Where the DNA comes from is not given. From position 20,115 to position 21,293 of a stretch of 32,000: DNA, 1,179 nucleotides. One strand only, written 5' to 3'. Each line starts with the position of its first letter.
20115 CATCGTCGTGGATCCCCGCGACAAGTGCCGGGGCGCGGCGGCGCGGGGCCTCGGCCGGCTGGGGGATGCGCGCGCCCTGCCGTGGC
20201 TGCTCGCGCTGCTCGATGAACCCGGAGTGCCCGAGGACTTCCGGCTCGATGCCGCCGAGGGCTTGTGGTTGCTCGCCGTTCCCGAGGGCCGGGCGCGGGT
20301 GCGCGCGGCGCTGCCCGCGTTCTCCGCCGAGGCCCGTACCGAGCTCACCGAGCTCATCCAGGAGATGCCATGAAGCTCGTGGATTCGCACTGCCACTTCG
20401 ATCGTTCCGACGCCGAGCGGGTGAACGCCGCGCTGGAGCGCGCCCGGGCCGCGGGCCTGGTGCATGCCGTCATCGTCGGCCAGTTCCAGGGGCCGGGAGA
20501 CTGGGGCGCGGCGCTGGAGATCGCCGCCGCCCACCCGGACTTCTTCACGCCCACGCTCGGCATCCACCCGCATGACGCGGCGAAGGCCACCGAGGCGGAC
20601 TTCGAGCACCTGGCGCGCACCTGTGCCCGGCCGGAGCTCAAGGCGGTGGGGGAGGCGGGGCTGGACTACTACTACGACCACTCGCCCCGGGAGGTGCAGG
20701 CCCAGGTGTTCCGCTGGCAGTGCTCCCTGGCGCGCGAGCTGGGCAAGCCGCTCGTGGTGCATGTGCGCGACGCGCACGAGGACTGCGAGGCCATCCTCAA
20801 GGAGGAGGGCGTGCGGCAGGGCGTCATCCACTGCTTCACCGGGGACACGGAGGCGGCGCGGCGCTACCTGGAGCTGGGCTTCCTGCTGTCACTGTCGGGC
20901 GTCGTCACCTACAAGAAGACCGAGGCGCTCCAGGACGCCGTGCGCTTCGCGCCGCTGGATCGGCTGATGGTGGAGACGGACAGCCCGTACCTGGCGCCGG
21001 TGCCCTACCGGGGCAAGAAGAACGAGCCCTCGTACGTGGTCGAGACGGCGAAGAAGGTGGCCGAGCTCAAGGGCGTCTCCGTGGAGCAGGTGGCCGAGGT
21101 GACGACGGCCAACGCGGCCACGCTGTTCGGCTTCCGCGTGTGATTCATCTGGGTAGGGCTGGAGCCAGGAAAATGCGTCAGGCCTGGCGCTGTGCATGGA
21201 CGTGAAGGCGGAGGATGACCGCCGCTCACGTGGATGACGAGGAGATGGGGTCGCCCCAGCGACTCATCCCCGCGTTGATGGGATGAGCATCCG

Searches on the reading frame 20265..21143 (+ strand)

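Call 50: search_protein_families(library=pfam, proteins=[window:20265-21143:+], max_evalue=0.01)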
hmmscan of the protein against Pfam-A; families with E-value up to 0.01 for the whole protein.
window:20265-21143:+ (292 aa): 2 families
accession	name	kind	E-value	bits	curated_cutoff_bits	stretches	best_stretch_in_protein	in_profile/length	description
PF01026.27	TatD_DNase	-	2.3e-83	279.9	27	1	39-289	1-253/253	TatD related DNase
PF01979.26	Amidohydro_1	-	0.0017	18.1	25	0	107-290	95-300/345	Amidohydrolase family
